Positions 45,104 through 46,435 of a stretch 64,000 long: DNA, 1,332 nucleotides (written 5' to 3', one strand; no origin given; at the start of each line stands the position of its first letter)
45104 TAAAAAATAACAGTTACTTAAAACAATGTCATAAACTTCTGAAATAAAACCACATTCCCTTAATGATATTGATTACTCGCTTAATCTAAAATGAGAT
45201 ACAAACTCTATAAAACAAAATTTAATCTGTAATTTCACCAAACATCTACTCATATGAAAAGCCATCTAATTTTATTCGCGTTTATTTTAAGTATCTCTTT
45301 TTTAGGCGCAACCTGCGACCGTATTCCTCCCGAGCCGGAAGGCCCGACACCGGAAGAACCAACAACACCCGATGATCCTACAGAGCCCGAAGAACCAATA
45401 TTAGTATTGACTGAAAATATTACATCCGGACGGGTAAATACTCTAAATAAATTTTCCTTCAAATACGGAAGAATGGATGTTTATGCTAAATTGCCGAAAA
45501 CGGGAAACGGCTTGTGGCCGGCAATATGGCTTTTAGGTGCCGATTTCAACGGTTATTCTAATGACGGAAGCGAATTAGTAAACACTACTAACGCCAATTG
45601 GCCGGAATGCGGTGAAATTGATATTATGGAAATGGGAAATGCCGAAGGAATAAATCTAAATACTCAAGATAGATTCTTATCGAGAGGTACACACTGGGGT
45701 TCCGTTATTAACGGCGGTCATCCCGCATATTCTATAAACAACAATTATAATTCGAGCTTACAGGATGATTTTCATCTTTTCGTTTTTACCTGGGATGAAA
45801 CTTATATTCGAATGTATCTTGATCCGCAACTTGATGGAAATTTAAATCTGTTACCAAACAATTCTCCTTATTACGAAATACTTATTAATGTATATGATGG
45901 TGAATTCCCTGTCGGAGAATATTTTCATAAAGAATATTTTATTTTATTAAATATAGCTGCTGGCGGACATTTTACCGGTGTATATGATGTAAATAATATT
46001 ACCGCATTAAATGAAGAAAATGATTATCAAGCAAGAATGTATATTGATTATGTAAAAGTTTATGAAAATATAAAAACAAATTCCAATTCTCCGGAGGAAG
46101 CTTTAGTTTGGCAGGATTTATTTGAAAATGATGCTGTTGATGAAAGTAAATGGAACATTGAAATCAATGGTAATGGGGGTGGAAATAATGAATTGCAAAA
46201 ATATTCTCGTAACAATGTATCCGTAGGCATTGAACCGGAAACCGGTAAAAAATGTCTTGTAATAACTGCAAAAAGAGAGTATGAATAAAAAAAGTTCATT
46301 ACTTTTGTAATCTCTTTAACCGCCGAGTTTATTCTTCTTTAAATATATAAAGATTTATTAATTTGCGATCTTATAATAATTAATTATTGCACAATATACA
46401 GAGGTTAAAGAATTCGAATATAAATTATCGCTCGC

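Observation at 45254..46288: Circularly permuted GH16 glycoside hydrolase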

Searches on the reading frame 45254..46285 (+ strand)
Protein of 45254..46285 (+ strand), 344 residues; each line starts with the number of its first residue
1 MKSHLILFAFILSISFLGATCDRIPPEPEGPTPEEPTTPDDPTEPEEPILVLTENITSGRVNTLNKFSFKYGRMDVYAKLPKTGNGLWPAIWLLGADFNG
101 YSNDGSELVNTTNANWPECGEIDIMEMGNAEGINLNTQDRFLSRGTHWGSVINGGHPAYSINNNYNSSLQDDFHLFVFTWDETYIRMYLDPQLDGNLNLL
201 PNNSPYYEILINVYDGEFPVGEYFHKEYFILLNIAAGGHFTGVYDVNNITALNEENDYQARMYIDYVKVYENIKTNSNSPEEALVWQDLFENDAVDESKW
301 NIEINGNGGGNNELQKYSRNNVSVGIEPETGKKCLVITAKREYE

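Call 3: search_protein_families(library=pfam, proteins=[window:45254-46285:+], max_evalue=1)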
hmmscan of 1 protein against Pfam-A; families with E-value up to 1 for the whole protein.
window:45254-46285:+ (344 aa): 3 families
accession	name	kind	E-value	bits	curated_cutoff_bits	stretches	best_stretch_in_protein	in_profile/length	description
PF00722.28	Glyco_hydro_16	-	1.7e-09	37.9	22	1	51-192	25-130/175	Glycosyl hydrolases family 16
PF03935.22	SKN1_KRE6_Sbg1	-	6.1e-07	28.7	30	1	57-96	183-224/501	Beta-glucan synthesis-associated protein SKN1/KRE6/Sbg1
PF13385.13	Laminin_G_3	-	0.1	13.2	27.6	1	142-201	50-109/151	Concanavalin A-like lectin/glucanases superfamily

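Call 4: search_protein_families(library=ncbifam, proteins=[window:45254-46285:+], max_evalue=1)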
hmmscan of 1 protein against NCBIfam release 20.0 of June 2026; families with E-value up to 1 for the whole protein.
window:45254-46285:+ (344 aa): 3 families
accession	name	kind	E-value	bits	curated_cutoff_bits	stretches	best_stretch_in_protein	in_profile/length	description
NF052454.1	BtaGlycanEglC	equivalog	3.4e-06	26.3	700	1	54-97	300-342/459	endo-1,3-1,4-beta-glycanase EglC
NF041449.1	K_carrageenase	equivalog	0.13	11.4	350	0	71-191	97-222/283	kappa-carrageenase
NF033201.1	Vip_LPXTG_Lm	exception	0.24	10.6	600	1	24-62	300-338/414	cell invasion LPXTG protein Vip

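Call 5: search_solved_structures(query=window:45254-46285:+, max_evalue=0.01, show_alignments=4)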
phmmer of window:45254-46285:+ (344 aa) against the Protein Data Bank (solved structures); distinct sequences matched with E-value up to 0.01: 28.
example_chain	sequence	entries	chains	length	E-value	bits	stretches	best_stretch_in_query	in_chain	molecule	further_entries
5nbo_A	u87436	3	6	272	8.4e-34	120.8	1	55-269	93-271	Glycosyl hydrolase family 16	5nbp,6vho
7kr6_AAA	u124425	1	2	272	4.7e-33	118.4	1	55-269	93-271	Glycoside hydrolase family 16 protein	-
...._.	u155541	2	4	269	3.9e-26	95.6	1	56-275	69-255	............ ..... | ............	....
4dfs_A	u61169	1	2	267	2.3e-25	93.1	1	54-272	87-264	Glycoside hydrolase, family 16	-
8xpk_A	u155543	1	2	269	2.3e-25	93.1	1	56-275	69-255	Laminarinase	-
3azx_A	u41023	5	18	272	2.6e-25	92.9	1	54-274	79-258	Laminarinase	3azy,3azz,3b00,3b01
4crq_A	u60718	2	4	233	6.1e-22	81.8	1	56-271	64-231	ENDO-1,3-BETA-GLUCANASE, FAMILY GH16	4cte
6jh5_A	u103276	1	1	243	1.3e-19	74.1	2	55-272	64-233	LamCAT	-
2hyk_A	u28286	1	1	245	2.3e-19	73.3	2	56-271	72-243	Beta-1,3-glucanase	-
4bq1_A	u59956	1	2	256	3.9e-19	72.6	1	53-216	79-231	ENDO-1,3-BETA-GLUCANASE, FAMILY GH16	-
6jhj_A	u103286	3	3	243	7.6e-19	71.6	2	55-272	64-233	LamCAT | laminarinase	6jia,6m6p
3atg_A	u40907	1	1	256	1.7e-18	70.4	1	56-279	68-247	GLUCANASE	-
4bow_A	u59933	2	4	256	2e-18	70.2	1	53-216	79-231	ENDO-1,3-BETA-GLUCANASE, FAMILY GH16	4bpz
3iln_A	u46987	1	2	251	9.1e-18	68.1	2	56-271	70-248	Laminarinase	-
9voq_A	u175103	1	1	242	6.8e-17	65.2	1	56-273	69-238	Beta-1,3-glucanase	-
8va4_A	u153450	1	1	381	5.8e-12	49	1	56-271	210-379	Glycoside hydrolase family 16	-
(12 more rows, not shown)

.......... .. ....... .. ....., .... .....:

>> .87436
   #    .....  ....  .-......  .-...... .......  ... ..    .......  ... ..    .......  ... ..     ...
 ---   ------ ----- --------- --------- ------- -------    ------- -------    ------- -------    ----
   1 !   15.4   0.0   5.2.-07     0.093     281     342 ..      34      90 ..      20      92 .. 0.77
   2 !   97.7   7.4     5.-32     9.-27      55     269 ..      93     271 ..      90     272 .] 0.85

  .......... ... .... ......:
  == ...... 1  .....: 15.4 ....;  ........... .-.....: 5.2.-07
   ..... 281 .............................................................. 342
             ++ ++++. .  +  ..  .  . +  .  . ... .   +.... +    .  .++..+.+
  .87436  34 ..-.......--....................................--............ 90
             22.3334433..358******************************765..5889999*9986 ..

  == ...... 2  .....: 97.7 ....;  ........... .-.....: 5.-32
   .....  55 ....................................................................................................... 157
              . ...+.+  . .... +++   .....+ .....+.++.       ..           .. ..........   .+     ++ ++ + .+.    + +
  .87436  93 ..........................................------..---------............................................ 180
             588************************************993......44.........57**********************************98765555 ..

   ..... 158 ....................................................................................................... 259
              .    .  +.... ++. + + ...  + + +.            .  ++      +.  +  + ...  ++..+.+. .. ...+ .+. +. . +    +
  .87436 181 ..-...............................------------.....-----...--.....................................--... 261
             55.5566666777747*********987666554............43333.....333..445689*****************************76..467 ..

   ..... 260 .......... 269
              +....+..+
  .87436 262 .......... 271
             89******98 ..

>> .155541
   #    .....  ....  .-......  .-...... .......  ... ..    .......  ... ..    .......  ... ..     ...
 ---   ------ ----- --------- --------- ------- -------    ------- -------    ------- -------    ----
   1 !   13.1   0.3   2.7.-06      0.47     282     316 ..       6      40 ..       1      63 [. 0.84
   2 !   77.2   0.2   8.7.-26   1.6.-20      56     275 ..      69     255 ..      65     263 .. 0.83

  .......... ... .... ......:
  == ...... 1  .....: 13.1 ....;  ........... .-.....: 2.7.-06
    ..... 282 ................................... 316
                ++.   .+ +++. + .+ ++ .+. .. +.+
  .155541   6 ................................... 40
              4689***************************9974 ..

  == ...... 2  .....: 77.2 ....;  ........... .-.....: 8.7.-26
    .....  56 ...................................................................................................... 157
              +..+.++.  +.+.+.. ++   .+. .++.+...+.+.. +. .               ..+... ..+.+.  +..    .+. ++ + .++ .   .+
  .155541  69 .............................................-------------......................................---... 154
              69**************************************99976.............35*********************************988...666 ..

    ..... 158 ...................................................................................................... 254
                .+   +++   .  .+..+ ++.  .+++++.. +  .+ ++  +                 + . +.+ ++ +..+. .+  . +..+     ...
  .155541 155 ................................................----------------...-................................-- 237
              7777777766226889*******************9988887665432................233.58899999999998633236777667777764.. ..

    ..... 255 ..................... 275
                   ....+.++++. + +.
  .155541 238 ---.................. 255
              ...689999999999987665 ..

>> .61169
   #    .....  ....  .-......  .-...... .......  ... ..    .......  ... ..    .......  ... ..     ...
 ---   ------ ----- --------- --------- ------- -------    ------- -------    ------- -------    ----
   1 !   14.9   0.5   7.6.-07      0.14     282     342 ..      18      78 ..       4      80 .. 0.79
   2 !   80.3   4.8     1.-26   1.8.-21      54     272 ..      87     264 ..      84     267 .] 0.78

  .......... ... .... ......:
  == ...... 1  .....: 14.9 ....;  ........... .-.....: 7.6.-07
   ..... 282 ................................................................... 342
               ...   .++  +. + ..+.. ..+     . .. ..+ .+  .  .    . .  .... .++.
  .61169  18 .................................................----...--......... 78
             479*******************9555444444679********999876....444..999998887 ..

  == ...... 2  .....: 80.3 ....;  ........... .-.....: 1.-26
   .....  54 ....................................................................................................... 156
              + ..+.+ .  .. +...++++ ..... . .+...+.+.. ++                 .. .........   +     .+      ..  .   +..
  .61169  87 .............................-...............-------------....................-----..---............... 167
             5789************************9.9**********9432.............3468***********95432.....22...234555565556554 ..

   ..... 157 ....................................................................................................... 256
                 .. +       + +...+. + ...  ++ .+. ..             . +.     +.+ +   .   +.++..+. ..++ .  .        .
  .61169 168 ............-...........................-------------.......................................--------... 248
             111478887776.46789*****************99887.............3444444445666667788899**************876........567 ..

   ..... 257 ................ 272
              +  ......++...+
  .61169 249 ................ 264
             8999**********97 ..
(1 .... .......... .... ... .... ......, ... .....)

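Call 6: find_homologous_proteins(query=window:45254-46285:+, max_evalue=0.00001)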
Query window:45254-46285:+ (344 aa): 7043 proteins with E <= 0.00001 among 8000 candidates; the best 120 are listed.
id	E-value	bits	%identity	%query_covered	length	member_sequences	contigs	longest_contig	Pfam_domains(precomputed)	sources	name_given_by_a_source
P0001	2.4e-236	802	100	100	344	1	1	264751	PF03935.23,PF00722.29,PF26113.1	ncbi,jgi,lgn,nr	ncbi:MAG: glycoside hydrolase family 16 protein [Bacteroidales bacterium]|jgi:beta-glucanase (GH16 f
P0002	1.7e-169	582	71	99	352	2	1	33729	PF03935.23,PF00722.29,PF26113.1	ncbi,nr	ncbi:glycoside hydrolase family 16 protein [Bacteroidales bacterium OttesenSCG-928-K03]|nr:glycoside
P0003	1.3e-129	451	59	98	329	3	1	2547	PF03935.23,PF00722.29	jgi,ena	-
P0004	7.0e-125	435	63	85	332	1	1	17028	PF03935.23,PF00722.29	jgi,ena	-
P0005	5.4e-123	429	62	87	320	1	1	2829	PF03935.23,PF00722.29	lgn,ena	-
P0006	5.5e-123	429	62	88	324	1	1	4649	PF03935.23,PF00722.29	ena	-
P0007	1.3e-122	428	59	87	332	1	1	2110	PF03935.23,PF00722.29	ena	-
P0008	4.7e-120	419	55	99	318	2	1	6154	PF03935.23,PF00722.29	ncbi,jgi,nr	ncbi:MAG: family 16 glycosylhydrolase [Tannerellaceae bacterium]|jgi:beta-glucanase (GH16 family)|nr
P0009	1.4e-118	415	58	90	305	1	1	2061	PF03935.23,PF00722.29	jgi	jgi:hypothetical protein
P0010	1.8e-118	414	59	87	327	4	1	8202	PF03935.23,PF00722.29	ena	-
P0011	5.3e-115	403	55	98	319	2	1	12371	PF03935.23,PF00722.29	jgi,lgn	jgi:beta-glucanase (GH16 family)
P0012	1.5e-114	401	58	89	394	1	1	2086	PF12733.14,PF03935.23,PF00722.29,PF26113.1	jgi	jgi:beta-glucanase (GH16 family)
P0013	6.0e-114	399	58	89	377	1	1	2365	PF12733.14,PF03935.23,PF00722.29,PF26113.1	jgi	jgi:beta-glucanase (GH16 family)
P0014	5.1e-113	396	54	97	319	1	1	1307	PF03935.23,PF00722.29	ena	-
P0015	1.2e-111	392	60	83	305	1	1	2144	PF03935.23,PF00722.29,PF26113.1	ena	-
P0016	8.1e-110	386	56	90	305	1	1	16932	PF03935.23,PF00722.29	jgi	jgi:beta-glucanase (GH16 family)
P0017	1.6e-107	378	60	85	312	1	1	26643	PF03935.23,PF00722.29,PF26113.1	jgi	-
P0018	1.9e-103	365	55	85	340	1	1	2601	PF03935.23,PF00722.29,PF26113.1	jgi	jgi:hypothetical protein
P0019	2.5e-100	355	55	85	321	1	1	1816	PF03935.23,PF00722.29,PF26113.1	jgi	jgi:beta-glucanase (GH16 family)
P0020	2.6e-99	351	55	84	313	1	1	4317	PF03935.23,PF00722.29,PF26113.1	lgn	-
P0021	1.9e-96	342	56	79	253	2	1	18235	PF00722.29,PF26113.1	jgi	jgi:beta-glucanase (GH16 family)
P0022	2.5e-94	335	57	76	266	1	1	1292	PF00722.29,PF26113.1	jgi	jgi:hypothetical protein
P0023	6.6e-89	317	53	85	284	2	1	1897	PF03935.23,PF00722.29,PF26113.1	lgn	-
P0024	1.5e-86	309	51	84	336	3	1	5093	PF03935.23,PF00722.29,PF26113.1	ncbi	-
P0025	1.9e-85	306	52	88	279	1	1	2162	PF03935.23,PF00722.29,PF26113.1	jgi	jgi:beta-glucanase (GH16 family)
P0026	4.8e-84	301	47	99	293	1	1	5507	PF03935.23,PF00722.29,PF26113.1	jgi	jgi:beta-glucanase (GH16 family)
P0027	6.3e-84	301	50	91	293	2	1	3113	PF03935.23,PF00722.29,PF26113.1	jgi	jgi:beta-glucanase (GH16 family)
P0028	9.8e-83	297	49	83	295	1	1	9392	PF03935.23,PF00722.29,PF26113.1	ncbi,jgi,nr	ncbi:MAG: family 16 glycosylhydrolase [Prevotellaceae bacterium]|jgi:beta-glucanase (GH16 family)|nr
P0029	1.5e-82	296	54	76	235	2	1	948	PF00722.29,PF26113.1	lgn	-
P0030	1.8e-82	296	51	88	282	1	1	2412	PF03935.23,PF00722.29,PF26113.1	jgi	jgi:beta-glucanase (GH16 family)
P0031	3.2e-82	295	50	90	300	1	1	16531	PF03935.23,PF00722.29,PF26113.1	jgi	jgi:beta-glucanase (GH16 family)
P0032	3.7e-82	295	51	83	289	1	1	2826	PF03935.23,PF00722.29,PF26113.1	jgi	jgi:beta-glucanase (GH16 family)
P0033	3.1e-81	292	51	86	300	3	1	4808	PF03935.23,PF00722.29,PF26113.1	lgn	-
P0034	2.7e-80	289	47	89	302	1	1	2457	PF03935.23,PF00722.29,PF26113.1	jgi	jgi:beta-glucanase (GH16 family)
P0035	4.9e-80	288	44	100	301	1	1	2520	PF00722.29,PF26113.1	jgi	jgi:beta-glucanase (GH16 family)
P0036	3.3e-79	285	47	99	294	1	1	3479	PF03935.23,PF00722.29,PF26113.1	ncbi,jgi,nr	ncbi:MAG: family 16 glycosylhydrolase [Bacteroidales bacterium]|jgi:beta-glucanase (GH16 family)|nr:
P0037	3.9e-79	285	46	99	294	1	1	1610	PF03935.23,PF00722.29,PF26113.1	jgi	jgi:beta-glucanase (GH16 family)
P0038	4.2e-79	285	46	67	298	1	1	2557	PF03935.23,PF00722.29,PF26113.1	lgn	-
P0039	4.3e-79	285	46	67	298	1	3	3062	PF03935.23,PF00722.29,PF26113.1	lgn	-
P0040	4.5e-79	285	46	67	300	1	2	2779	PF03935.23,PF00722.29,PF26113.1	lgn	-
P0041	5.6e-79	284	46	67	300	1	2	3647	PF03935.23,PF00722.29,PF26113.1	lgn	-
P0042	7.8e-79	284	50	63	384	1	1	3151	PF03935.23,PF18962.8,PF00722.29,PF26113.1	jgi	-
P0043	9.1e-79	284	50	63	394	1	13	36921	PF03935.23,PF18962.8,PF00722.29,PF26113.1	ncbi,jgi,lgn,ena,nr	ncbi:MAG TPA: family 16 glycosylhydrolase [Paludibacteraceae bacterium]|nr:family 16 glycosylhydrola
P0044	1.7e-78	283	48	83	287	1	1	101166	PF03935.23,PF00722.29,PF26113.1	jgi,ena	-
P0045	1.8e-78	283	50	63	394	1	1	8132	PF03935.23,PF18962.8,PF00722.29,PF26113.1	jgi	-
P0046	4.9e-78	281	48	84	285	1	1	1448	PF03935.23,PF00722.29,PF26113.1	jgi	jgi:beta-glucanase (GH16 family)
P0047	5.1e-78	281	50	63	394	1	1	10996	PF03935.23,PF18962.8,PF00722.29,PF26113.1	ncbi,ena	-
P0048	5.7e-78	281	47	63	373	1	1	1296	PF03935.23,PF18962.8,PF00722.29,PF26113.1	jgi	jgi:beta-glucanase (GH16 family)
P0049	1.1e-77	280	48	63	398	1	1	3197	PF03935.23,PF18962.8,PF00722.29,PF26113.1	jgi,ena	-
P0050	2.9e-77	279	47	84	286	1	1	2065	PF03935.23,PF00722.29,PF26113.1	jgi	jgi:beta-glucanase (GH16 family)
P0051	3.0e-77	279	48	64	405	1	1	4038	PF03935.23,PF18962.8,PF00722.29,PF26113.1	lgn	-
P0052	3.6e-77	278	44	99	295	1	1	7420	PF00722.29,PF26113.1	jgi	jgi:beta-glucanase (GH16 family)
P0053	4.0e-77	278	51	83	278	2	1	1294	PF03935.23,PF00722.29,PF26113.1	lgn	-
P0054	4.0e-77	278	50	63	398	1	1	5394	PF03935.23,PF18962.8,PF00722.29,PF26113.1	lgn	-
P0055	4.4e-77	278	49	64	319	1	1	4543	PF03935.23,PF00722.29,PF26113.1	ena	-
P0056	1.0e-76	277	48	63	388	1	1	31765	PF03935.23,PF18962.8,PF00722.29,PF26113.1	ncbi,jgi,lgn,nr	ncbi:MAG: family 16 glycosylhydrolase [Dysgonamonadaceae bacterium]|jgi:beta-glucanase (GH16 family)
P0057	1.6e-76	276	47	63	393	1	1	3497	PF03935.23,PF18962.8,PF00722.29,PF26113.1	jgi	-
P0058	1.8e-76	276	44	67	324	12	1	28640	PF03935.23,PF00722.29,PF26113.1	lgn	-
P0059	1.9e-76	276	45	64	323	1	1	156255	PF03935.23,PF00722.29,PF26113.1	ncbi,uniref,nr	ncbi:family 16 glycosylhydrolase [Dysgonomonas sp. 520]|uniref:glycoside hydrolase family 16 protein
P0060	2.7e-76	275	49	84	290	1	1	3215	PF03935.23,PF00722.29,PF26113.1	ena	-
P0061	3.2e-76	275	45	67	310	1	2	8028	PF03935.23,PF00722.29,PF26113.1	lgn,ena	-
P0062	8.8e-76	274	47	64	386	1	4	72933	PF03935.23,PF18962.8,PF00722.29,PF26113.1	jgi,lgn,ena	jgi:beta-glucanase (GH16 family)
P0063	9.3e-76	274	45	66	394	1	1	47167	PF03935.23,PF18962.8,PF00722.29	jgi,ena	-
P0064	1.1e-75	274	47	63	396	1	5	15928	PF03935.23,PF18962.8,PF00722.29,PF26113.1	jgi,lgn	jgi:beta-glucanase (GH16 family)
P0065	1.9e-75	273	46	63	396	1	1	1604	PF03935.23,PF18962.8,PF00722.29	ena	-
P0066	2.2e-75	272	48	64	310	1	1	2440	PF03935.23,PF00722.29,PF26113.1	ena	-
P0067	2.4e-75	272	47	64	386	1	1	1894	PF03935.23,PF18962.8,PF00722.29,PF26113.1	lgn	-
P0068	2.6e-75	272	47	64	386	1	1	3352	PF03935.23,PF18962.8,PF00722.29,PF26113.1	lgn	-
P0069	3.1e-75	272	46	63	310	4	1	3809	PF03935.23,PF00722.29,PF26113.1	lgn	-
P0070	5.7e-75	271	46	67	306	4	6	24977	PF03935.23,PF00722.29,PF26113.1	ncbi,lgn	-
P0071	5.8e-75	271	47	63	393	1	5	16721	PF03935.23,PF18962.8,PF00722.29,PF26113.1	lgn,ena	-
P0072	6.9e-75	271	46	64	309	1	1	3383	PF03935.23,PF00722.29,PF26113.1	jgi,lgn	jgi:beta-glucanase (GH16 family)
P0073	7.2e-75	271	46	67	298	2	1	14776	PF03935.23,PF00722.29,PF26113.1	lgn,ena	-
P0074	7.3e-75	271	47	63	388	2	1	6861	PF03935.23,PF18962.8,PF00722.29,PF26113.1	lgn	-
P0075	7.4e-75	271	46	63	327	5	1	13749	PF03935.23,PF00722.29,PF26113.1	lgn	-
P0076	8.8e-75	271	49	64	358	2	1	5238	PF03935.23,PF18962.8,PF00722.29,PF26113.1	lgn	-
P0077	1.1e-74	270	47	63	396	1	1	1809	PF03935.23,PF18962.8,PF00722.29,PF26113.1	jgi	jgi:beta-glucanase (GH16 family)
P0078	1.4e-74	270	47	63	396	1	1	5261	PF03935.23,PF18962.8,PF00722.29,PF26113.1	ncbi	ncbi:MAG: family 16 glycosylhydrolase [Bacteroidales bacterium]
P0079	1.4e-74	270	48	64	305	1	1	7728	PF03935.23,PF00722.29,PF26113.1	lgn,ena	-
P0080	1.7e-74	270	41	69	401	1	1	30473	PF03935.23,PF00722.29,PF26113.1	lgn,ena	-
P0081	1.7e-74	270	46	63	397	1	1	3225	PF03935.23,PF18962.8,PF00722.29,PF26113.1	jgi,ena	-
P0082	1.9e-74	269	44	69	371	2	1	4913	PF03935.23,PF18962.8,PF00722.29,PF26113.1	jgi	jgi:beta-glucanase (GH16 family)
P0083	1.9e-74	269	44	69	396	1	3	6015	PF03935.23,PF18962.8,PF00722.29,PF26113.1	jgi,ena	jgi:beta-glucanase (GH16 family)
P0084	2.1e-74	269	45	65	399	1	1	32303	PF03935.23,PF18962.8,PF00722.29,PF26113.1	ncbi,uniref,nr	ncbi:T9SS C-terminal target domain-containing protein [Paludibacter sp. 221]|uniref:family 16 glycos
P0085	2.4e-74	269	48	85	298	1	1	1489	PF03935.23,PF00722.29,PF26113.1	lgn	-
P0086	2.4e-74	269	45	65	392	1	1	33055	PF03935.23,PF18962.8,PF00722.29,PF26113.1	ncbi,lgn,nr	ncbi:hypothetical protein FACS1894181_05600 [Bacteroidia bacterium]|nr:hypothetical protein FACS1894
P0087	2.7e-74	269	45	66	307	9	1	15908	PF03935.23,PF00722.29,PF26113.1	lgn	-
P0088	2.8e-74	269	50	63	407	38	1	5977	PF03935.23,PF18962.8,PF00722.29,PF26113.1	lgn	-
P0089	3.1e-74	269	44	71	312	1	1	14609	PF03935.23,PF00722.29,PF26113.1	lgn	-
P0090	3.1e-74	269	45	68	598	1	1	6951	PF03935.23,PF18962.8,PF00722.29,PF26113.1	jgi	-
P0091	3.3e-74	269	46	71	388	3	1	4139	PF03935.23,PF00722.29,PF26113.1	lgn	-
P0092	3.3e-74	269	44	71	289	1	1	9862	PF03935.23,PF00722.29,PF26113.1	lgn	-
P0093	6.4e-74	268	45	67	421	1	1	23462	PF03935.23,PF18962.8,PF00722.29,PF26113.1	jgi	jgi:beta-glucanase (GH16 family)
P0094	6.6e-74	268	46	63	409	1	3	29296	PF03935.23,PF18962.8,PF00722.29,PF26113.1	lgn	-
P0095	6.6e-74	268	44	63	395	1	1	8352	PF03935.23,PF18962.8,PF00722.29,PF26113.1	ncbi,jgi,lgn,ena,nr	ncbi:MAG: family 16 glycosylhydrolase [Candidatus Azobacteroides sp.]|nr:family 16 glycosylhydrolase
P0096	7.2e-74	268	48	63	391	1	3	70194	PF03935.23,PF18962.8,PF00722.29,PF26113.1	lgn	-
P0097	7.7e-74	267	46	63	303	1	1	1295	PF03935.23,PF00722.29,PF26113.1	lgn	-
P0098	7.8e-74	267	43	69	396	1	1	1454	PF03935.23,PF18962.8,PF00722.29,PF26113.1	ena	-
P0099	7.9e-74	267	47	63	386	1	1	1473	PF03935.23,PF18962.8,PF00722.29,PF26113.1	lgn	-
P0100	9.4e-74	267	46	63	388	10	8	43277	PF03935.23,PF00722.29,PF26113.1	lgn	-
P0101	1.0e-73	267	46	63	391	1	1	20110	PF03935.23,PF00722.29,PF26113.1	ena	-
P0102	2.1e-73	266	45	64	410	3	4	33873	PF03935.23,PF00722.29,PF26113.1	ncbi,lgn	-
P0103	2.1e-73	266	43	69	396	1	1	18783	PF03935.23,PF18962.8,PF00722.29,PF26113.1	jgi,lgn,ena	-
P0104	2.3e-73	266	45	70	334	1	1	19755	PF03935.23,PF00722.29,PF26113.1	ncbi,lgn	-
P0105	2.4e-73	266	46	64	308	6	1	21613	PF03935.23,PF00722.29,PF26113.1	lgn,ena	-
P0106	2.9e-73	266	47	64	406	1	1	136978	PF03935.23,PF18962.8,PF00722.29,PF26113.1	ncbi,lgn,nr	ncbi:MAG: family 16 glycosylhydrolase [Paludibacter sp.]|nr:family 16 glycosylhydrolase [Paludibacte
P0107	4.0e-73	265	45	66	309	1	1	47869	PF03935.23,PF00722.29,PF26113.1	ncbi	-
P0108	4.8e-73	265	47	63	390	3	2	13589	PF03935.23,PF18962.8,PF00722.29,PF26113.1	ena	-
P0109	5.0e-73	265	47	64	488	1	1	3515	PF03935.23,PF00722.29,PF26113.1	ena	-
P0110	6.4e-73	264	47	63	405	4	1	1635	PF03935.23,PF18962.8,PF00722.29,PF26113.1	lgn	-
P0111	6.6e-73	264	49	82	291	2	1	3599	PF03935.23,PF00722.29,PF26113.1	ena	-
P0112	9.3e-73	264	45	63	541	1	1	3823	PF03935.23,PF18962.8,PF00722.29,PF26113.1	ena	-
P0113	9.7e-73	264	46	64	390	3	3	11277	PF03935.23,PF00722.29,PF26113.1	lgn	-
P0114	1.1e-72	264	44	64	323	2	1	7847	PF03935.23,PF00722.29,PF26113.1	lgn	-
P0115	1.1e-72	264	45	71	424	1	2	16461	PF03935.23,PF00722.29,PF26113.1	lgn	-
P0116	1.1e-72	264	47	63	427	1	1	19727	PF03935.23,PF00722.29,PF26113.1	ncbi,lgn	-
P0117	1.2e-72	263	50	63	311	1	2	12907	PF03935.23,PF00722.29,PF26113.1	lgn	-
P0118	1.5e-72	263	48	63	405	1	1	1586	PF03935.23,PF18962.8,PF00722.29,PF26113.1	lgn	-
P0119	1.5e-72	263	44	64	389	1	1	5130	PF03935.23,PF00722.29,PF26113.1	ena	-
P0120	1.8e-72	263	44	67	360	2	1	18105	PF03935.23,PF18962.8,PF00722.29,PF26113.1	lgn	-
